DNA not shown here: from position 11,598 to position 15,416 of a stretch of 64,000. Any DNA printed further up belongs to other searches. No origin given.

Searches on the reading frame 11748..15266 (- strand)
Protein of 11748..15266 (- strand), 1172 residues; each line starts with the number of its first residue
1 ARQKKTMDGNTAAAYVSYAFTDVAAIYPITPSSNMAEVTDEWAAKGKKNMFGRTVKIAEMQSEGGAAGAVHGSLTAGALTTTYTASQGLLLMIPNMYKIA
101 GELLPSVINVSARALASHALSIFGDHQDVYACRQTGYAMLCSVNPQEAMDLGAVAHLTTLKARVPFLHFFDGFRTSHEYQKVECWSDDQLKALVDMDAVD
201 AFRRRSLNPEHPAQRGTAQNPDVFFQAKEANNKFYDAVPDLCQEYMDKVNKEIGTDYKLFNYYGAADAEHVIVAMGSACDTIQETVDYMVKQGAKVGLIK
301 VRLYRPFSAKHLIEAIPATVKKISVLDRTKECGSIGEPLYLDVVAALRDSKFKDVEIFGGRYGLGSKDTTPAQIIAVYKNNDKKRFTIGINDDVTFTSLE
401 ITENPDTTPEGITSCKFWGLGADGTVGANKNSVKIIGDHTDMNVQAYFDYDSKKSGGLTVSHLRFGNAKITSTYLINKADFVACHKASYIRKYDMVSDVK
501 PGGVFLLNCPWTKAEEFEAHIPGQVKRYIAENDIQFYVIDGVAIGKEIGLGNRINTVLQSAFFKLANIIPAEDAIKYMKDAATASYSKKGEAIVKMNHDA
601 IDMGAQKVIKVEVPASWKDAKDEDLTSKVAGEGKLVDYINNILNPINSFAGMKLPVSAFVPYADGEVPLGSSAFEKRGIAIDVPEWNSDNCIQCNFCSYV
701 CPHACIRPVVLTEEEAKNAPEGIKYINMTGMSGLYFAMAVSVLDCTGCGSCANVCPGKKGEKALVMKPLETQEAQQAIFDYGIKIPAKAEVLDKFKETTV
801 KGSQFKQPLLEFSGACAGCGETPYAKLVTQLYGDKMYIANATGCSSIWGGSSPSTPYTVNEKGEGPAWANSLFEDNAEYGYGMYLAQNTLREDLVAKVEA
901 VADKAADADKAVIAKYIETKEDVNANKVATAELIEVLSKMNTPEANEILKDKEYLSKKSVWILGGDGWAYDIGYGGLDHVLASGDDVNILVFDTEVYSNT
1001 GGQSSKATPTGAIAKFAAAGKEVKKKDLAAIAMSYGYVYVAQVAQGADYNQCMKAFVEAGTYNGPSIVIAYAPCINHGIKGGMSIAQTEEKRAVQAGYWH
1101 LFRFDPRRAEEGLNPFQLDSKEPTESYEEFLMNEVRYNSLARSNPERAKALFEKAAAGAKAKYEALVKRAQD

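Call 34: search_protein_families(library=ncbifam, proteins=[window:11748-15266:-], max_evalue=1e-25)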
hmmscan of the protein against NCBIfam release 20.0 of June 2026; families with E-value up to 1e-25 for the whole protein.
window:11748-15266:- (1172 aa): 7 families
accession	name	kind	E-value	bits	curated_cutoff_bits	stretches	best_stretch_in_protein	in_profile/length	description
TIGR02176.1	pyruv_ox_red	equivalog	0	1826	911.35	1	5-1168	2-1164/1167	pyruvate:ferredoxin (flavodoxin) oxidoreductase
NF040682.1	PorA_Arch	equivalog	3.6e-62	210.5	550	1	4-398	3-384/387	pyruvate synthase subunit PorA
NF007201.0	PRK09622.1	equivalog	2.1e-59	201.5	590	1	4-384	10-381/405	2-oxoacid:ferredoxin oxidoreductase subunit alpha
NF006233.0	PRK08367.1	equivalog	8.1e-47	159.9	625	1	4-376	4-367/394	pyruvate ferredoxin oxidoreductase subunit alpha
NF006232.0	PRK08366.1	equivalog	2.2e-38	131.9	646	1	3-380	6-373/394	2-ketoisovalerate ferredoxin oxidoreductase subunit alpha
NF045764.1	PhenlGlyoxDHPadG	equivalog_domain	9.7e-36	123.1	700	1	7-376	5-374/398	NADH-dependent phenylglyoxylate dehydrogenase subunit alpha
NF008819.1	PRK11865.1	equivalog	4.6e-28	98.3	405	0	957-1147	91-284/300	pyruvate synthase subunit PorB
